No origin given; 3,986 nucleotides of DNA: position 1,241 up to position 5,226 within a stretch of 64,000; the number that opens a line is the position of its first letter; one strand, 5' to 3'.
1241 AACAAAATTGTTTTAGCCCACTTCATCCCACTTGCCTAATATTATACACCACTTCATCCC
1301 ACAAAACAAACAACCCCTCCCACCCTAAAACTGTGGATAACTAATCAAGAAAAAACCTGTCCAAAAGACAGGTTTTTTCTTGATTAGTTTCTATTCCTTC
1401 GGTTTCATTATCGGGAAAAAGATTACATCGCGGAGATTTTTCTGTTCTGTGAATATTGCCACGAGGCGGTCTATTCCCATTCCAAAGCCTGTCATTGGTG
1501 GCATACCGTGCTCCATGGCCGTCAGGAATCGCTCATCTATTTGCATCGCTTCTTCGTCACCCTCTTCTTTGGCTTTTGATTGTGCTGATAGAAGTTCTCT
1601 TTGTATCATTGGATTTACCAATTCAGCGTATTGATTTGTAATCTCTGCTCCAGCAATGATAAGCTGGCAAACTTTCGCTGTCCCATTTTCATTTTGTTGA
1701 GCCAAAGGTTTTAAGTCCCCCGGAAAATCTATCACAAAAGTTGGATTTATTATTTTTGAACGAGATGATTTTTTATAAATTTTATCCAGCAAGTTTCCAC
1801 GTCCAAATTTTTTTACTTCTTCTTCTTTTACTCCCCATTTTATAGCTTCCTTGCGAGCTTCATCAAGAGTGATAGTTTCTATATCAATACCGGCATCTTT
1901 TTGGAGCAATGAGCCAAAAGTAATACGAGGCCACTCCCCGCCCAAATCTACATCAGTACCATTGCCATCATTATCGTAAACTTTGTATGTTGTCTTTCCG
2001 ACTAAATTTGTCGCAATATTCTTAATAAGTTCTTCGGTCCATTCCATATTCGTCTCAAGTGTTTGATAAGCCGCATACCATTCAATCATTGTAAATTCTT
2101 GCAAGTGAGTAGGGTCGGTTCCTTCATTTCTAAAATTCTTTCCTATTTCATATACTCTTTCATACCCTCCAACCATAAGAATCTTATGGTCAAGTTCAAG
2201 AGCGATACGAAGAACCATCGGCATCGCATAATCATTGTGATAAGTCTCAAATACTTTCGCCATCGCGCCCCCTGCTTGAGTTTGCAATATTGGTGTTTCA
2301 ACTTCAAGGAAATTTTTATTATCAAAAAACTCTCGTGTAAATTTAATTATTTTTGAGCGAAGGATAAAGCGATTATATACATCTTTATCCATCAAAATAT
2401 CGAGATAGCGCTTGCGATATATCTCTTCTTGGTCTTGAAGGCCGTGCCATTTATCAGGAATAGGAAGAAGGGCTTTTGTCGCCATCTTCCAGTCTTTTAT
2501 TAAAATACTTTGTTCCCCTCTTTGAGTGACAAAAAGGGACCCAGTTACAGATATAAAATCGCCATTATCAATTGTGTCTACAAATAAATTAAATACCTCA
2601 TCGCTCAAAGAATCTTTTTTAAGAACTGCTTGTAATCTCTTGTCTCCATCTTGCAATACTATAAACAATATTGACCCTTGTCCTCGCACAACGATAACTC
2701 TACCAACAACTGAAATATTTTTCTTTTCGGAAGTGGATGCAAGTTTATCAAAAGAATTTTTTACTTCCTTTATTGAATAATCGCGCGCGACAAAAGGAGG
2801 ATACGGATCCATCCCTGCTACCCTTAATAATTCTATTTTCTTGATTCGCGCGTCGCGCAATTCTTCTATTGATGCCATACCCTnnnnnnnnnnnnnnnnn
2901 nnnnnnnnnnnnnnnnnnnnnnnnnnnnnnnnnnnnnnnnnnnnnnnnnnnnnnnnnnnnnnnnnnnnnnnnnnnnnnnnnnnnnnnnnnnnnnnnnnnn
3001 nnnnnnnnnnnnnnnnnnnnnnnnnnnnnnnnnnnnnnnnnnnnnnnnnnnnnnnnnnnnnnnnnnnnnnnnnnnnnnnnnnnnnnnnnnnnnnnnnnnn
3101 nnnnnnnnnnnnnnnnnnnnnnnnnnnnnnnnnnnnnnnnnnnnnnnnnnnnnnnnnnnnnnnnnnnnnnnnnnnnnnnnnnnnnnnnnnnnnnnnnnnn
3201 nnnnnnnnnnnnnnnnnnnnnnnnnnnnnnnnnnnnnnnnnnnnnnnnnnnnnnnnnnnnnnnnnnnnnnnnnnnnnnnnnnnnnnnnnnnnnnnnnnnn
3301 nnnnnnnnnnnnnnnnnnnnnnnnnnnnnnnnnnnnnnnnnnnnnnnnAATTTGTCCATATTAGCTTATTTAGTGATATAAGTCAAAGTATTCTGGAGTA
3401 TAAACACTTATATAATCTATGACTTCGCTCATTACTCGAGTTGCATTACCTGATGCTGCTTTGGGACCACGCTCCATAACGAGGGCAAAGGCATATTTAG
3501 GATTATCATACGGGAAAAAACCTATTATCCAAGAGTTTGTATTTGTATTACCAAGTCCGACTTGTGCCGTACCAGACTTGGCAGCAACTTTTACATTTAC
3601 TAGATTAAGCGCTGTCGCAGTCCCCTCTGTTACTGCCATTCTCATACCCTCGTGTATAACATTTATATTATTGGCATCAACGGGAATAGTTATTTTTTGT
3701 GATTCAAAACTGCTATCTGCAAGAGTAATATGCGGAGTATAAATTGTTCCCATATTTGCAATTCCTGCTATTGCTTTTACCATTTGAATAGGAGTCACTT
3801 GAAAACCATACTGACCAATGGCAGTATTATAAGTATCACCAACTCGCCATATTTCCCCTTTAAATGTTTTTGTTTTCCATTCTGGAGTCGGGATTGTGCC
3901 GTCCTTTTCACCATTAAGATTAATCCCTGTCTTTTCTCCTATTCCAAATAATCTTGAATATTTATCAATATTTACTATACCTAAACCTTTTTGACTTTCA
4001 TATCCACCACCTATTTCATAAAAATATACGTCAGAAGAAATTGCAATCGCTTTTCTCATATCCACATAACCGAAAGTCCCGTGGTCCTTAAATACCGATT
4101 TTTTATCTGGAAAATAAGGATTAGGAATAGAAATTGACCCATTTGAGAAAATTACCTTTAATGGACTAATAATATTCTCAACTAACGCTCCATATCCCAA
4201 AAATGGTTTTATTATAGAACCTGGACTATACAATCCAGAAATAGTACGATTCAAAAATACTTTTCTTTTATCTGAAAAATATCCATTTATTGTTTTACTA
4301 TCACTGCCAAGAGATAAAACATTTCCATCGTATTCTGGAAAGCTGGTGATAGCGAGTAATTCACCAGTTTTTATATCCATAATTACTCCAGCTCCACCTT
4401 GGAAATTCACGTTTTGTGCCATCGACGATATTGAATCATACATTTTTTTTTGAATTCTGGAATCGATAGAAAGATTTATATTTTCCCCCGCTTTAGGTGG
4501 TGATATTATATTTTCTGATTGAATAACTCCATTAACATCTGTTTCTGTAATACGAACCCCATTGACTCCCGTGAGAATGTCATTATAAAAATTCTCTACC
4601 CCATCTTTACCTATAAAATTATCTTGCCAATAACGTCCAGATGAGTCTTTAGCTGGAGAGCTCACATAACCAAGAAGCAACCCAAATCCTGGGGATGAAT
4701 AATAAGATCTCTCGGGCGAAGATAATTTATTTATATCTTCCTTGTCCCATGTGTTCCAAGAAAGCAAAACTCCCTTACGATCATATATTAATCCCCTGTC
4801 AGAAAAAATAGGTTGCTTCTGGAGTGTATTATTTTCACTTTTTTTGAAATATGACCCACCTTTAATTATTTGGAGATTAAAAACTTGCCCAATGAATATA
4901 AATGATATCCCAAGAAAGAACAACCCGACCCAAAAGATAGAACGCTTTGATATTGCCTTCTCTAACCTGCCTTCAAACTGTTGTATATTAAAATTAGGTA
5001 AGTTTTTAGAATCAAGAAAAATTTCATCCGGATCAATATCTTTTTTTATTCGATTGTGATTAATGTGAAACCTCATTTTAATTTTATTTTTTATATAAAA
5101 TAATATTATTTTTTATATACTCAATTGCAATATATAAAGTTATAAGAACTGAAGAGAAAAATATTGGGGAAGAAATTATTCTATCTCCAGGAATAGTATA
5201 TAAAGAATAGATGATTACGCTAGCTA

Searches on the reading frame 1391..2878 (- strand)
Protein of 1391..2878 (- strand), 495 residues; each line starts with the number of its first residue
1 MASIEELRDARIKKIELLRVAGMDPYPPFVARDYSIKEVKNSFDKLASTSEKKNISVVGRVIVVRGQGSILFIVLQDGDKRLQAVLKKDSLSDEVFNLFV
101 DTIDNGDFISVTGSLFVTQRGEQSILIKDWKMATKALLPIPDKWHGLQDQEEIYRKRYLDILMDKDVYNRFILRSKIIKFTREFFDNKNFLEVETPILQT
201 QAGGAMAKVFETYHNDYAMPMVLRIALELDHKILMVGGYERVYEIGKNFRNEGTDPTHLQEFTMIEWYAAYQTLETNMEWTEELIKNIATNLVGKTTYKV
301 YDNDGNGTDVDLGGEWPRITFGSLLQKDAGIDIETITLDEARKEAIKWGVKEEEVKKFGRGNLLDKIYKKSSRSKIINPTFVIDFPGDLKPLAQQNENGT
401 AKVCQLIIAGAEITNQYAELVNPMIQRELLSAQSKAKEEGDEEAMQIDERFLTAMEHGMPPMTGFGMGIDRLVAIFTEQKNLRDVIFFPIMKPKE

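Call 38: search_protein_families(library=pfam, proteins=[window:1391-2878:-], max_evalue=0.00001)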
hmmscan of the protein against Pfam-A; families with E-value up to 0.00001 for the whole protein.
window:1391-2878:- (495 aa): 3 families
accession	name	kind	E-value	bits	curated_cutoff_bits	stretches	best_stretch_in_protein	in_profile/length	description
PF00152.25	tRNA-synt_2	-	5.3e-73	246.2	25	1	150-491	2-307/308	tRNA synthetases class II (D, K and N)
PF01336.31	tRNA_anti-codon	-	1.1e-12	48.1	27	1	55-131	1-73/75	OB-fold nucleic acid binding domain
PF01409.25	tRNA-synt_2d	-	8.1e-06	25.9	19.8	0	241-296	104-157/246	tRNA synthetases class II core domain (F)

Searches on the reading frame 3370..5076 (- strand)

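Call 38: search_protein_families(library=pfam, proteins=[window:3370-5076:-], max_evalue=0.00001)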
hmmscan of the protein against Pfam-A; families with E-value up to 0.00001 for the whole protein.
window:3370-5076:- (568 aa): 2 families
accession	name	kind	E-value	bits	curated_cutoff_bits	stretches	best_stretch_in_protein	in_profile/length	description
PF00905.27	Transpeptidase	-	6.3e-52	177.1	22.1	1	228-553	1-298/299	Penicillin binding protein transpeptidase domain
PF03717.20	PBP_dimer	-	1.2e-12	49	24.4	1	115-188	100-178/180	Penicillin-binding Protein dimerisation domain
